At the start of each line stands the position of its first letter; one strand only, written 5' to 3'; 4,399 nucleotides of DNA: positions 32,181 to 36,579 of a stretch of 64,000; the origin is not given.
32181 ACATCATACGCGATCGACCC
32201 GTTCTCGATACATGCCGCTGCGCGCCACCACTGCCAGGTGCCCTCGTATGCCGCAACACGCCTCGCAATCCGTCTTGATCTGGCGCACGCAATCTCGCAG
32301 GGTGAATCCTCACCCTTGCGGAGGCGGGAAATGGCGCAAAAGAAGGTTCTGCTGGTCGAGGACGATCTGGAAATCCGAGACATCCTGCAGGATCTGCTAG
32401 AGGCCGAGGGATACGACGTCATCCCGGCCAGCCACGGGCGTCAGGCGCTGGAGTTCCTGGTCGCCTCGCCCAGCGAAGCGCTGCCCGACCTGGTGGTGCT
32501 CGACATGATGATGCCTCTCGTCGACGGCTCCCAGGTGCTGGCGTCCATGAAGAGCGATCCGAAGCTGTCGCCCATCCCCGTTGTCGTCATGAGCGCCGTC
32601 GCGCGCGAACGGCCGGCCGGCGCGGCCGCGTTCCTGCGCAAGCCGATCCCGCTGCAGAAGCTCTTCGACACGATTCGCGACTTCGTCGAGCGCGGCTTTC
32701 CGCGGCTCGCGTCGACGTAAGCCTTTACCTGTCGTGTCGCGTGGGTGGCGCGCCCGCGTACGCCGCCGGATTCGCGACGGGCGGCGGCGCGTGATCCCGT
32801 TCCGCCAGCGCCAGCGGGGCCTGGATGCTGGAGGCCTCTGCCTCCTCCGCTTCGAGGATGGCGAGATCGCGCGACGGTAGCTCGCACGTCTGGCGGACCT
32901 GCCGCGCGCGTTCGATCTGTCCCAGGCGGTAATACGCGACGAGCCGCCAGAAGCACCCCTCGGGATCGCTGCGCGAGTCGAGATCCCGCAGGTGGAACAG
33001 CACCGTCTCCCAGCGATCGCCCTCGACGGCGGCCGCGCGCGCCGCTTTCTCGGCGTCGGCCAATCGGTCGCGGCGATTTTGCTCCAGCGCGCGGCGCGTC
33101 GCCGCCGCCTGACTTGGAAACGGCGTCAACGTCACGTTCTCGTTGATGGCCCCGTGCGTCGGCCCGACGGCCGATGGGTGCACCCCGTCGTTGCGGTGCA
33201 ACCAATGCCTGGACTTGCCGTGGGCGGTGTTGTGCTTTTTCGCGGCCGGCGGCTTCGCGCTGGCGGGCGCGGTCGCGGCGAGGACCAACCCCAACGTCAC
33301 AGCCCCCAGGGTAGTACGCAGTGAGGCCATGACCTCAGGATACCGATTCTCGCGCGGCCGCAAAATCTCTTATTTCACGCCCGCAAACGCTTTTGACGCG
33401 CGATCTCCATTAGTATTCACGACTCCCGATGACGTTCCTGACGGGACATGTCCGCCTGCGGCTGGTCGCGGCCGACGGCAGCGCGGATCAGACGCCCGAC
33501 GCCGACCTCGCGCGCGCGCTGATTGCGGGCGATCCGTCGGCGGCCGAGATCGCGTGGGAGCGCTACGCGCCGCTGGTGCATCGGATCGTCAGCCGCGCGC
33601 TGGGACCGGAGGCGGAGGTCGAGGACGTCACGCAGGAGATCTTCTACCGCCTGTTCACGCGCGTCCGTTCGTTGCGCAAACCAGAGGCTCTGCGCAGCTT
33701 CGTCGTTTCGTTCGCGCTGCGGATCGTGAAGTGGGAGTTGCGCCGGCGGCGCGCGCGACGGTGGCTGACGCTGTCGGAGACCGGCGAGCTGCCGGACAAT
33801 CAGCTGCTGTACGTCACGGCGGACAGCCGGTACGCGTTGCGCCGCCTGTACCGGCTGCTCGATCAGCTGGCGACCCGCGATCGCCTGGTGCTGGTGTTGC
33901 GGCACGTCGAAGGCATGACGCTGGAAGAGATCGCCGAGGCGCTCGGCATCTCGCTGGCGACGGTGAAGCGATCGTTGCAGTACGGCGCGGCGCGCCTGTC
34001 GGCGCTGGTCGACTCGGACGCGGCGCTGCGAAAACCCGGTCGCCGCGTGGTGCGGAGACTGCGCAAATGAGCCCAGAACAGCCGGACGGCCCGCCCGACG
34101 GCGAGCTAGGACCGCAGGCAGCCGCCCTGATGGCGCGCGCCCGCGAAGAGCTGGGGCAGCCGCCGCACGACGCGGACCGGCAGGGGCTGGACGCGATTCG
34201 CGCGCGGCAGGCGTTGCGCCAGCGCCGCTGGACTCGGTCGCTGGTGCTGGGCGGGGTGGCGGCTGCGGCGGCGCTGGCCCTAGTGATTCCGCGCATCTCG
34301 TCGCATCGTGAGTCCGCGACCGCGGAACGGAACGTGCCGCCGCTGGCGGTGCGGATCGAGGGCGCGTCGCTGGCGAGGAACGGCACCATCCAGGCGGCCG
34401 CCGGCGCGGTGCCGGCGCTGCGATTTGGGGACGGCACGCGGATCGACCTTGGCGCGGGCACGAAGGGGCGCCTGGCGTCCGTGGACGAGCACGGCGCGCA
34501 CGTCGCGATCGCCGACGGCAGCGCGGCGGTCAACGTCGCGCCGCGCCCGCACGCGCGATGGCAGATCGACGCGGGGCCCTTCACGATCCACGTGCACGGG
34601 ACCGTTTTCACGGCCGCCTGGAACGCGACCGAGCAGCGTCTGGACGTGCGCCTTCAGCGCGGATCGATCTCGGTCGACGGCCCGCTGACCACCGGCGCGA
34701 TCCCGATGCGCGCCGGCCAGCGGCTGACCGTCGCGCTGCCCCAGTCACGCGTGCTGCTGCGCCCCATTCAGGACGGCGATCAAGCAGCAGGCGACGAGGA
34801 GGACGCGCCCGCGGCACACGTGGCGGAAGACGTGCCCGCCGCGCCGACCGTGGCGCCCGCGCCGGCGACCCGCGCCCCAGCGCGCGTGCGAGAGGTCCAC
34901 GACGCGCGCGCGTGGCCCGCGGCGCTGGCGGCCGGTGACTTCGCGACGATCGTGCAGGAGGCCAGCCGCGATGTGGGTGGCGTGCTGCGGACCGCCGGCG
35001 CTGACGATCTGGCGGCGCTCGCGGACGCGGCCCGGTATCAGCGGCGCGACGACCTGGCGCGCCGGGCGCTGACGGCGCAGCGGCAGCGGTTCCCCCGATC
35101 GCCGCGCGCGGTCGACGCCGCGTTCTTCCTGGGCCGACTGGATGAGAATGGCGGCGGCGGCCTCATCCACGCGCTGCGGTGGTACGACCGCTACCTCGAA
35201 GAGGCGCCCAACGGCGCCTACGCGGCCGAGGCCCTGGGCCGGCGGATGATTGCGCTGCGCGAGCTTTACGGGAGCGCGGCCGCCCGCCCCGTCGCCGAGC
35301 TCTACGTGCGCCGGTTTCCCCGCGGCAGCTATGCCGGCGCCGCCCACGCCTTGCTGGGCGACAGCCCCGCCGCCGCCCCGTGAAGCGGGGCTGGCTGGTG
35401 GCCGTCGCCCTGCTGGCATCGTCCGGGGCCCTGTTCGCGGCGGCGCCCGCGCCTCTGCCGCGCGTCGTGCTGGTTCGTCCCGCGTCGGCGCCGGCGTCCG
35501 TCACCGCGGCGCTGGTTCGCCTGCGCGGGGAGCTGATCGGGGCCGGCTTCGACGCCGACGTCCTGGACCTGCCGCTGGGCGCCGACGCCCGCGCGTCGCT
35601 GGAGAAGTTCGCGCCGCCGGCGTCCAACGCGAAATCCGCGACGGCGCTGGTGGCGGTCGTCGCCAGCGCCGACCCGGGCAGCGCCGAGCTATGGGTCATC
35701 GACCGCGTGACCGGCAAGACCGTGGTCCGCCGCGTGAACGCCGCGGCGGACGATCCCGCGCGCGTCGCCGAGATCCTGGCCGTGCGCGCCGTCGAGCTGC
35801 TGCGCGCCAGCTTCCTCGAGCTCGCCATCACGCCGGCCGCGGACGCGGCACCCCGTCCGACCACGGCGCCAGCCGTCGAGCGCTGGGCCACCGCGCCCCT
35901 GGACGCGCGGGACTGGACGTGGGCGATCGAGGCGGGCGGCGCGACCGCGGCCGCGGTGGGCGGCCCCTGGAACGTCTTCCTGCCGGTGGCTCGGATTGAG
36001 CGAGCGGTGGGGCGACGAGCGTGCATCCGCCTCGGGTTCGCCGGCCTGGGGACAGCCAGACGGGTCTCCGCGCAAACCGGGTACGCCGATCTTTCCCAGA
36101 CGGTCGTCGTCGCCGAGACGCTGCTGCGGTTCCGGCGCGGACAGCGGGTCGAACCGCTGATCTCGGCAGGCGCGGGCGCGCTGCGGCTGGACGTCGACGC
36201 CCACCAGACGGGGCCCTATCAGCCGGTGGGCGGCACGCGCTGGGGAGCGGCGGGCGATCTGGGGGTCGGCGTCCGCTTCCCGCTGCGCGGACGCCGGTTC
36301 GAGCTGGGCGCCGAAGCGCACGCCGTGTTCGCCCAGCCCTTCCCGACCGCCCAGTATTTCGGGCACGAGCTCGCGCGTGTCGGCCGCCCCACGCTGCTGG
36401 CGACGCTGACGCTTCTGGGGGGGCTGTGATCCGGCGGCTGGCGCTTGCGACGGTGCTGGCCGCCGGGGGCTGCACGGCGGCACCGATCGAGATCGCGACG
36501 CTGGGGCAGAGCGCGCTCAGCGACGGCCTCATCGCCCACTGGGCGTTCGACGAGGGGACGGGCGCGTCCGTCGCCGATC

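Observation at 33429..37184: ECF cassette B mirrors cassette A: sigma / FecR anti-sigma / exported protein / LamG lipoprotein, all with 4-nt overlaps

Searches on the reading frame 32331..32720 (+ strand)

Call 46: search_protein_families(library=pfam, proteins=[window:32331-32720:+], max_evalue=0.01)
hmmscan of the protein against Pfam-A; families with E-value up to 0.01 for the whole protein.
window:32331-32720:+ (129 aa): 1 family
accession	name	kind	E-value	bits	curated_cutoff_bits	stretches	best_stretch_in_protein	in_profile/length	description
PF00072.30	Response_reg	-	2.4e-18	66.8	30.2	1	6-115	1-110/111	Response regulator receiver domain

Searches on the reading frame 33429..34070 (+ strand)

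Call 83: search_protein_families(library=ncbifam, proteins=[window:33429-34070:+], max_evalue=0.01)
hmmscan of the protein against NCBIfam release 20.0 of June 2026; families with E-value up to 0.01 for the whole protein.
window:33429-34070:+ (213 aa): 93 families (the best 25 are shown)
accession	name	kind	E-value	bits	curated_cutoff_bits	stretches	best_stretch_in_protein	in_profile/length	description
TIGR02937.1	sigma70-ECF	superfamily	2.6e-25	88.9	42.9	1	38-190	2-161/165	sigma-70 family RNA polymerase sigma factor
TIGR02983.1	SigE-fam_strep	subfamily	7.6e-22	77.9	141.55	1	42-196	12-160/162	SigE family RNA polymerase sigma factor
NF009172.0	PRK12519.1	subfamily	1.1e-20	74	222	1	18-193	10-188/194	RNA polymerase sigma factor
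NF058625.1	sigma_PG0214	equivalog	8.7e-19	67.9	130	1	51-183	18-150/170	GFO_1088 family ECF-type sigma factor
NF009176.0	PRK12524.1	equivalog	9e-18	64.8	264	1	24-194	13-184/196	RNA polymerase sigma factor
NF008888.0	PRK11922.1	equivalog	2.2e-17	63.5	204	1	18-183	11-185/231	RNA polymerase sigma factor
NF004113.0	PRK05602.1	equivalog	3.6e-17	62.7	208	1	16-197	24-204/211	RNA polymerase sigma factor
TIGR02985.1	Sig70_bacteroi1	subfamily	2.4e-15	57.1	126.4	1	43-190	7-158/162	RNA polymerase sigma-70 factor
NF009166.1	PRK12513.1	equivalog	4.7e-15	55.8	206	1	19-194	4-186/193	RNA polymerase sigma factor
TIGR02959.1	SigZ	equivalog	1.4e-13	51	168.65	1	43-193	1-147/170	RNA polymerase sigma factor SigZ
NF009179.0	PRK12527.1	equivalog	2.9e-13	50.2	162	1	49-183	7-142/159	RNA polymerase sigma factor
NF007215.0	PRK09637.1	equivalog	3.2e-13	50.1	212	1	40-192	4-152/181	RNA polymerase sigma factor SigZ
NF009171.0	PRK12518.1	equivalog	6e-13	49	208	1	20-191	10-181/191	RNA polymerase sigma factor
NF009195.0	PRK12543.1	subfamily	6.4e-13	48.6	197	1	26-190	9-174/192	RNA polymerase sigma factor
TIGR02952.1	Sig70_famx2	equivalog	1.8e-12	47.5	206.45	1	35-187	9-162/170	ECF subfamily RNA polymerase sigma factor, BldN family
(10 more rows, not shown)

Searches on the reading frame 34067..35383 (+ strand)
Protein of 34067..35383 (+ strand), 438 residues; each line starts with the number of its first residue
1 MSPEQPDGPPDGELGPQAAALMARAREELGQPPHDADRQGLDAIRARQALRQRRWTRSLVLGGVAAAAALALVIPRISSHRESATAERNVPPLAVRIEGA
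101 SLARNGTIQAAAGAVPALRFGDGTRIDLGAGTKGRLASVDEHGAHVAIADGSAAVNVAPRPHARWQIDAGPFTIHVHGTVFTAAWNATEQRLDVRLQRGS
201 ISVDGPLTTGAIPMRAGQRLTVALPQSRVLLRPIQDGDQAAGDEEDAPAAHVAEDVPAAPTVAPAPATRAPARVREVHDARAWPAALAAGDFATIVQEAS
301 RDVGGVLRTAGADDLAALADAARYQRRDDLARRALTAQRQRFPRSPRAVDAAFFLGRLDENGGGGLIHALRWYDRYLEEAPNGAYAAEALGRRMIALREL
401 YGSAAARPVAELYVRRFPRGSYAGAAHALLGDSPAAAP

Call 83: search_protein_families(library=ncbifam, proteins=[window:34067-35383:+], max_evalue=0.01)
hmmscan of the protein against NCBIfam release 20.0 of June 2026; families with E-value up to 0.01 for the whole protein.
window:34067-35383:+ (438 aa): 1 family
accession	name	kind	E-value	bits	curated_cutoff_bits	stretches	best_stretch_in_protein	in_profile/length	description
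TIGR02795.1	tol_pal_ybgF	equivalog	0.00091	19.8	90.1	1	329-427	19-116/119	tol-pal system protein YbgF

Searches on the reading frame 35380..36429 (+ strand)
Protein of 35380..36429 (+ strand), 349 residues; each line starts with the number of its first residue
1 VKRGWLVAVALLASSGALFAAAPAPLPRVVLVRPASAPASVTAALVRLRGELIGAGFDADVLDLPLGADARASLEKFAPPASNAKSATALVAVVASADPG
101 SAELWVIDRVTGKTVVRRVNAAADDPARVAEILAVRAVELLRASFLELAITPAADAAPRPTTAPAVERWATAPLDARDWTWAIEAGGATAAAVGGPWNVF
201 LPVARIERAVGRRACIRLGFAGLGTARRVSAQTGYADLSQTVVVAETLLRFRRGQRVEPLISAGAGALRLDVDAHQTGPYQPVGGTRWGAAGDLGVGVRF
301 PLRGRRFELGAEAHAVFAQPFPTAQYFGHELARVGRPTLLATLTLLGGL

Call 18: find_homologous_proteins(query=window:35380-36429:+)
Query window:35380-36429:+ (349 aa): 299 proteins with E <= 0.001 among 8000 candidates; the best 120 are listed.
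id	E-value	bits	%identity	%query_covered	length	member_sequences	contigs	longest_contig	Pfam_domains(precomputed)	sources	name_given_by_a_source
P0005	6.7e-181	619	88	93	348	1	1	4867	-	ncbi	ncbi:MAG: hypothetical protein ABUS79_18985 [Pseudomonadota bacterium]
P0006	2.5e-180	617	87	93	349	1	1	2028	-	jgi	jgi:hypothetical protein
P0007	1.0e-173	595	85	93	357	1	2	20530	-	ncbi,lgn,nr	ncbi:MAG TPA: hypothetical protein VHM31_04710 [Polyangia bacterium]|nr:hypothetical protein [Polyan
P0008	3.4e-173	594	84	96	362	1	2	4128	-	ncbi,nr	ncbi:MAG TPA: hypothetical protein VHO67_05520 [Polyangia bacterium]|nr:hypothetical protein [Polyan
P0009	1.1e-172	592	81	100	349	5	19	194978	-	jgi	jgi:hypothetical protein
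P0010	2.1e-152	525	76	93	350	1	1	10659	-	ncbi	-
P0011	3.2e-152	525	76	93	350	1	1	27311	-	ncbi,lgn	-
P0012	6.3e-150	517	76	92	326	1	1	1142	-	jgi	jgi:hypothetical protein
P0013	3.6e-147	508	72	92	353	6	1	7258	-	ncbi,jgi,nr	ncbi:MAG TPA: hypothetical protein VN962_17345 [Polyangia bacterium]|nr:hypothetical protein [Polyan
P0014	9.5e-146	503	71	92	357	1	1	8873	-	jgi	jgi:hypothetical protein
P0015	1.2e-145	503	71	97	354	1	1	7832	-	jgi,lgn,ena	-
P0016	3.9e-145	501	70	100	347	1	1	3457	-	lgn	-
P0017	6.7e-139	481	69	92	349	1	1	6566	-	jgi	jgi:hypothetical protein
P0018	2.4e-137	476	70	93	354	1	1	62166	-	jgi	jgi:hypothetical protein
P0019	5.4e-137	475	69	93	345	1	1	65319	-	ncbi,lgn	-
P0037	6.0e-129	448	65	95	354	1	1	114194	-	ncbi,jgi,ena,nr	ncbi:MAG TPA: hypothetical protein VMT03_25490 [Polyangia bacterium]|nr:hypothetical protein [Polyan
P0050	8.8e-126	438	62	92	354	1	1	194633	-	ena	-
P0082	6.4e-101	356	54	95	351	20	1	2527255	-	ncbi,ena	-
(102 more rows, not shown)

Call 32: predict_structure(alignment_id=A1)
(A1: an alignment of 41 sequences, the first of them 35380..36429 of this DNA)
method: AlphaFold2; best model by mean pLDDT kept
length: 349 residues; sequences in the alignment: 41
mean_pLDDT: 74.6   pTM: 0.48
mean pLDDT of the five models: 74.6, 74.6, 72.1, 72.0, 70.5
residues with pLDDT >= 90: 74; 70-90: 163; 50-70: 59; < 50: 53
segments of 3 or more residues with pLDDT < 50: 1-22, 149-164, 166-176
pLDDT, mean of each block of 10 residues (from residue 1): 46 40 67 80 83 81 83 74 63 77 79 77 63 68 56 38 46 55 90 67 92 91 81 78 94 86 95 63 77 95 83 93 78 82 89
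secondary structure, 60 per line:
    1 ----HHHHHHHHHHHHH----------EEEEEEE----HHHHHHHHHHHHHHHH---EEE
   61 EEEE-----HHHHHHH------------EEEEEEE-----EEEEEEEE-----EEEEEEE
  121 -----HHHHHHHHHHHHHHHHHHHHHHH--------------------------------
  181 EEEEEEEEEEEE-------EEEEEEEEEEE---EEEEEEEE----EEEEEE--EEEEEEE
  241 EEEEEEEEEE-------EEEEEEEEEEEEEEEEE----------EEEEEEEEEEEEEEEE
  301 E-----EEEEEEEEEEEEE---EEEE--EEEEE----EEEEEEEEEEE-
elements in order: H5-17 E28-34 H39-54 E58-64 H70-76 E89-95 E101-108 E114-120 H126-148 E181-192 E200-210 E214-221 E226-231 E234-250 E258-274 E285-301 E307-319 E323-326 E329-333 E338-348

Call 36: fold_search(model_id=the predicted structure, library=pdb)
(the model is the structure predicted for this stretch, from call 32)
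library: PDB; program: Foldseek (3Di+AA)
matches with E <= 10: 1057; with E <= 0.001: 23
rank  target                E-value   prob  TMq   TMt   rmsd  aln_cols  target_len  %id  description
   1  9fzc_A                4.8e-07  1.00  0.38  0.71   4.9       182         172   14  Structure of OmpA-short in complex with nanobody Nb01 (released 2024-07-17)
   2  9a2m_MODEL_1_A        1.2e-06  1.00  0.37  0.37  15.2       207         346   15  Model of E. coli OmpA by in-cell photo-crosslinking MS and deep learning (released 2023-02-24)
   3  1p4t                  2.2e-06  1.00  0.35  0.72   5.2       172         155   13  Crystal structure of Neisserial surface protein A (NspA) (released 2003-07-22)
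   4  4rlc                  2.9e-06  1.00  0.31  0.75   4.9       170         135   12  Crystal structure of the N-terminal beta-barrel domain of Pseudomonas aeruginosa OprF (released 2015-04-22)
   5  9fzd_A                3.6e-06  1.00  0.36  0.65   5.2       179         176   14  Structure of OmpA-long in complex with nanobody Nb39 (released 2024-07-17)
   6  3qra                  7.2e-06  1.00  0.29  0.57   6.0       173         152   15  The crystal structure of Ail, the attachment invasion locus protein of Yersinia pestis (released 2011-11-23)
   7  2f1v_A                9.0e-06  1.00  0.33  0.58   6.0       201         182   14  Outer membrane protein OmpW (released 2006-01-24)
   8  1qj9                  9.5e-06  1.00  0.32  0.67   4.7       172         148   13  CRYSTAL STRUCTURE OF THE OUTER MEMBRANE PROTEIN OMPX FROM ESCHERICHIA COLI (released 1999-10-06)
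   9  2f1t_A                1.5e-05  1.00  0.35  0.61   4.9       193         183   16  Outer membrane protein OmpW (released 2006-01-24)
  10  3qrc_A                3.5e-05  1.00  0.30  0.57   5.8       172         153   14  The crystal structure of Ail, the attachment invasion locus protein of Yersinia pestis, in complex with the heparin an (released 2011-11-23)
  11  3qrc_B                4.3e-05  1.00  0.30  0.57   5.9       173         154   14  The crystal structure of Ail, the attachment invasion locus protein of Yersinia pestis, in complex with the heparin an (released 2011-11-23)
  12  8qxp                  5.1e-05  1.00  0.36  0.64   4.7       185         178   18  Crystal structure of the outer membrane porin OmpW from Klebsiella pneumoniae (released 2024-01-24)
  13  1bxw                  8.7e-05  1.00  0.34  0.63   5.7       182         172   15  OUTER MEMBRANE PROTEIN A (OMPA) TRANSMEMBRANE DOMAIN (released 1998-10-14)
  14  2n2l_MODEL_1_A        1.1e-04  1.00  0.31  0.60   6.5       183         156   12  NMR structure of yersinia pestis ail (attachment invasion locus) in decylphosphocholine micelles calculated wi (released 2015-07-22)
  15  2jmm_MODEL_1_A        2.4e-04  1.00  0.28  0.54   7.4       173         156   13  NMR solution structure of a minimal transmembrane beta-barrel platform protein (released 2007-07-03)
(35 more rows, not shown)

Call 44: find_encoding_contigs(protein=P0082, flank=8000, max_places=2)
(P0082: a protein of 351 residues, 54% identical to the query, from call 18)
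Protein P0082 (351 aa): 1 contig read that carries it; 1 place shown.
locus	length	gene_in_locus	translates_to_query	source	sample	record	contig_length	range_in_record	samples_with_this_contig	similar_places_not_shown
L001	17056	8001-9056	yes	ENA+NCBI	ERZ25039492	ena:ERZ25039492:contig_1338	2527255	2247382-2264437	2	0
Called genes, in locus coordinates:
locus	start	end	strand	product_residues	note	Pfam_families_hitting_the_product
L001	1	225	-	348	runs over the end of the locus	PF00044:Gp_dh_N, PF02800:Gp_dh_C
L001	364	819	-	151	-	PF00014:Kunitz_BPTI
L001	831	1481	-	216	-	PF00014:Kunitz_BPTI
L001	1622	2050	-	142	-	PF00014:Kunitz_BPTI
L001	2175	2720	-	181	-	PF01713:Smr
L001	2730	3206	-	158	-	-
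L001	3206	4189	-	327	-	-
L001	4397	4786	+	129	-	PF00072:Response_reg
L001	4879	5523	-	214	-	-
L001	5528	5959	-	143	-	-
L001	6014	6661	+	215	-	PF07638:Sigma70_ECF (weak), PF04542:Sigma70_r2, PF08281:Sigma70_r4_2, PF04545:Sigma70_r4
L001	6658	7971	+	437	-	PF04773:FecR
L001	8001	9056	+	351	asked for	-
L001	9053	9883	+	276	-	PF13385:Laminin_G_3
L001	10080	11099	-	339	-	-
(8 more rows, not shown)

Call 45: find_encoding_contigs(protein=P0009, flank=8000, max_places=2)
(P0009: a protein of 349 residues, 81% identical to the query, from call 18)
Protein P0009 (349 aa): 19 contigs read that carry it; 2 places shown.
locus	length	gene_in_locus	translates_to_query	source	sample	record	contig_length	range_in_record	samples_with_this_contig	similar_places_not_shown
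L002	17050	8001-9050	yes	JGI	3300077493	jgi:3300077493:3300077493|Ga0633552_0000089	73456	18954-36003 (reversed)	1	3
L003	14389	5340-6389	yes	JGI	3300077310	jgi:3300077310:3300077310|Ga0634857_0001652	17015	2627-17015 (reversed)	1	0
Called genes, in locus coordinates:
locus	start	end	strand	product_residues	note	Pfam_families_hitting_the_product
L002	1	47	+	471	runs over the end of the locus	-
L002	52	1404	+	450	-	PF07690:MFS_1, PF00083:Sugar_tr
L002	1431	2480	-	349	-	PF00044:Gp_dh_N, PF02800:Gp_dh_C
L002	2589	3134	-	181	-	PF01713:Smr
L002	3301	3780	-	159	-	-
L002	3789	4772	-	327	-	-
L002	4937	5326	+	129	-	PF00072:Response_reg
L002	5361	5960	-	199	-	-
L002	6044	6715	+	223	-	PF07638:Sigma70_ECF, PF04542:Sigma70_r2, PF08281:Sigma70_r4_2, PF04545:Sigma70_r4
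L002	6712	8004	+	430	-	PF04773:FecR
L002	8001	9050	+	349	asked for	-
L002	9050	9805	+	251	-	PF13385:Laminin_G_3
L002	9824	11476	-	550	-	PF10011:DUF2254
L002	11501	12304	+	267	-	PF03309:Pan_kinase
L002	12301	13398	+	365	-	PF00578:AhpC-TSA, PF08534:Redoxin, PF00085:Thioredoxin (weak), PF13905:Thioredoxin_8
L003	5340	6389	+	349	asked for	-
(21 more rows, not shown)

Call 59: find_encoding_contigs(protein=P0007, flank=7000, max_places=1)
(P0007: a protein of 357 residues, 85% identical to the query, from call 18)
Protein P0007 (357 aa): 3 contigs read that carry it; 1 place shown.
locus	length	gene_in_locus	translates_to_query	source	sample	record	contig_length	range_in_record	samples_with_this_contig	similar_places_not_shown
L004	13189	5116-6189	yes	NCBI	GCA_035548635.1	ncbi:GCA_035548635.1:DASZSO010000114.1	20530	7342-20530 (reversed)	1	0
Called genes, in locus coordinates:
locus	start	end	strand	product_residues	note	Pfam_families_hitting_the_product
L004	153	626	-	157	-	-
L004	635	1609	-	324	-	-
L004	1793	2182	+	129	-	PF00072:Response_reg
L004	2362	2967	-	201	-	-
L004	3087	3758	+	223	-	PF07638:Sigma70_ECF, PF04542:Sigma70_r2, PF08281:Sigma70_r4_2, PF04545:Sigma70_r4, PF13384:HTH_23 (weak)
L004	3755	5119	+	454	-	PF04773:FecR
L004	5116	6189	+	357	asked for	-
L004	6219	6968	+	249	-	PF13385:Laminin_G_3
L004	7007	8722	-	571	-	PF10011:DUF2254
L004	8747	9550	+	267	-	PF03309:Pan_kinase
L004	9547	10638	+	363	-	PF00578:AhpC-TSA, PF08534:Redoxin, PF00085:Thioredoxin (weak), PF13905:Thioredoxin_8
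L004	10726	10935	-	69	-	-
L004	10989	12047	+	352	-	-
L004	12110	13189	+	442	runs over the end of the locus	PF00919:UPF0004, PF04055:Radical_SAM, PF18693:TRAM_2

Call 60: find_encoding_contigs(protein=P0019, flank=7000, max_places=1)
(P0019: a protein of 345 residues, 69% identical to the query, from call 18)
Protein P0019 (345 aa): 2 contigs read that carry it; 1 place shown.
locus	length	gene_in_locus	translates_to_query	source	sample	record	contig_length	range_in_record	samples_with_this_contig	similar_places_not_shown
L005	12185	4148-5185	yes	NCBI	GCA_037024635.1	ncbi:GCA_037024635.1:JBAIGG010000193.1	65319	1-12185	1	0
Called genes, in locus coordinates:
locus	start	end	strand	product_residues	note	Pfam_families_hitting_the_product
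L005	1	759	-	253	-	?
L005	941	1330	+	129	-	PF00072:Response_reg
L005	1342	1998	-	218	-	-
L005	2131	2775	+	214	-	PF07638:Sigma70_ECF, PF04542:Sigma70_r2, PF20432:Xre-like-HTH (faint), PF08281:Sigma70_r4_2, PF00196:GerE (weak), PF04545:Sigma70_r4, PF12840:HTH_20 (faint), PF13384:HTH_23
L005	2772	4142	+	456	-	PF04773:FecR (weak)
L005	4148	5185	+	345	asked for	-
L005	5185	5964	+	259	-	PF13385:Laminin_G_3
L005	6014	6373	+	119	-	-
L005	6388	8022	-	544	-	PF10011:DUF2254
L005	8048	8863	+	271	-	PF03309:Pan_kinase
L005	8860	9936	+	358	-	PF00578:AhpC-TSA, PF08534:Redoxin, PF00085:Thioredoxin (weak), PF13098:Thioredoxin_2 (faint), PF13905:Thioredoxin_8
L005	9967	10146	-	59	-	-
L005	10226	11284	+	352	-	-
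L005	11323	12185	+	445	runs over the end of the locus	PF00919:UPF0004, PF04055:Radical_SAM, PF01938:TRAM (weak), PF18693:TRAM_2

Call 61: find_encoding_contigs(protein=P0037, flank=7000, max_places=1)
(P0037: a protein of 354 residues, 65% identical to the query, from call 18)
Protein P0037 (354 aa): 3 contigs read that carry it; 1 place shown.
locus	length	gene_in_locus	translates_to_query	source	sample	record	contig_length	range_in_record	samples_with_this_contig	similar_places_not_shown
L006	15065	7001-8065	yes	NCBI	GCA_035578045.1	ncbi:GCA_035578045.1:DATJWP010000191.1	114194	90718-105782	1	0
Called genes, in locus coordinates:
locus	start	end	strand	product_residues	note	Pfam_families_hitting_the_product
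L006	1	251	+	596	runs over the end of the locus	-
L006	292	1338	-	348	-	PF00044:Gp_dh_N, PF02800:Gp_dh_C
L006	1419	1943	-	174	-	PF01713:Smr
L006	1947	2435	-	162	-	-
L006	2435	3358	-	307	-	-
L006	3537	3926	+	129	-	PF00072:Response_reg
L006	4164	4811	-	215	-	-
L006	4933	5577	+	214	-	PF07638:Sigma70_ECF (weak), PF04542:Sigma70_r2, PF20432:Xre-like-HTH (faint), PF08281:Sigma70_r4_2, PF04545:Sigma70_r4, PF13384:HTH_23 (weak)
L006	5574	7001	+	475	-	PF04773:FecR (weak)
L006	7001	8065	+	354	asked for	-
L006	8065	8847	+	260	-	PF13385:Laminin_G_3, PF02973:Sialidase (weak)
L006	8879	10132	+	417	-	-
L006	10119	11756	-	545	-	PF10011:DUF2254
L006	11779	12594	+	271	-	PF03309:Pan_kinase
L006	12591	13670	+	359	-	PF00578:AhpC-TSA, PF08534:Redoxin, PF00085:Thioredoxin (weak), PF13098:Thioredoxin_2 (weak), PF13905:Thioredoxin_8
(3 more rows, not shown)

Call 62: find_encoding_contigs(protein=P0050, flank=7000, max_places=1)
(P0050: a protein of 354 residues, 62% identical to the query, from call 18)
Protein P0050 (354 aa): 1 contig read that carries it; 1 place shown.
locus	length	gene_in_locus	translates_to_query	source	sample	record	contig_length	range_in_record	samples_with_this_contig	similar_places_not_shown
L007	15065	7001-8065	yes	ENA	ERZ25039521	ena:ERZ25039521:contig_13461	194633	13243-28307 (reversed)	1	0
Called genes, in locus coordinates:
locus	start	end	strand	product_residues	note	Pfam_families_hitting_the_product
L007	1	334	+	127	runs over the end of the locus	-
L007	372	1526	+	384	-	PF01145:Band_7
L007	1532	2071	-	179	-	PF01713:Smr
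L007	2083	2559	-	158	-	-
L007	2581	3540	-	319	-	-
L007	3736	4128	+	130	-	PF00072:Response_reg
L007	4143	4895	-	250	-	-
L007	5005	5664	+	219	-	PF07638:Sigma70_ECF (weak), PF04542:Sigma70_r2, PF08281:Sigma70_r4_2, PF04545:Sigma70_r4, PF13384:HTH_23 (weak)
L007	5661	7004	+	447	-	PF04773:FecR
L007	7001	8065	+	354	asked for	-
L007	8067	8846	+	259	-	PF13385:Laminin_G_3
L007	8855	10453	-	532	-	PF10011:DUF2254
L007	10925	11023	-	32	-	-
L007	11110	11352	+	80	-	-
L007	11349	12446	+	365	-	PF00578:AhpC-TSA, PF08534:Redoxin, PF00085:Thioredoxin (weak), PF13905:Thioredoxin_8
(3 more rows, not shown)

Call 83: search_protein_families(library=ncbifam, proteins=[window:35380-36429:+], max_evalue=0.01)
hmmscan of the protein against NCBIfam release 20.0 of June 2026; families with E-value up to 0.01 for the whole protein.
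window:35380-36429:+ (349 aa): 0 families

Call 109: search_protein_families(library=pfam, alignment_id=A1, max_evalue=1)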
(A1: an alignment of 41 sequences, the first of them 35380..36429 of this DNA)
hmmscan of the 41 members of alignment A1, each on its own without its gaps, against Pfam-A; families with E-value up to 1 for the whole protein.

A. member 1, window:35380-36429:+ (349 aa): 0 families

B. families by the number of members that match (of 41 scanned): 7 families
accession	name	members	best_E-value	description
PF13505.12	OMP_b-brl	6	0.0049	Outer membrane protein beta-barrel domain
PF22190.2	TTHA0829-like_ACT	2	0.0043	TTHA0829-like ACT domain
PF21815.4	PAS_PdeA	1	0.015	PdeA-like PAS domain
PF10016.14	DUF2259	1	0.068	Predicted secreted protein (DUF2259)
PF17746.7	SfsA_N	1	0.1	SfsA N-terminal OB domain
PF14472.11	DUF4429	1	0.11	Domain of unknown function (DUF4429)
PF23926.2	LtfC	1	0.15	LtfC-like, beta-sandwich domain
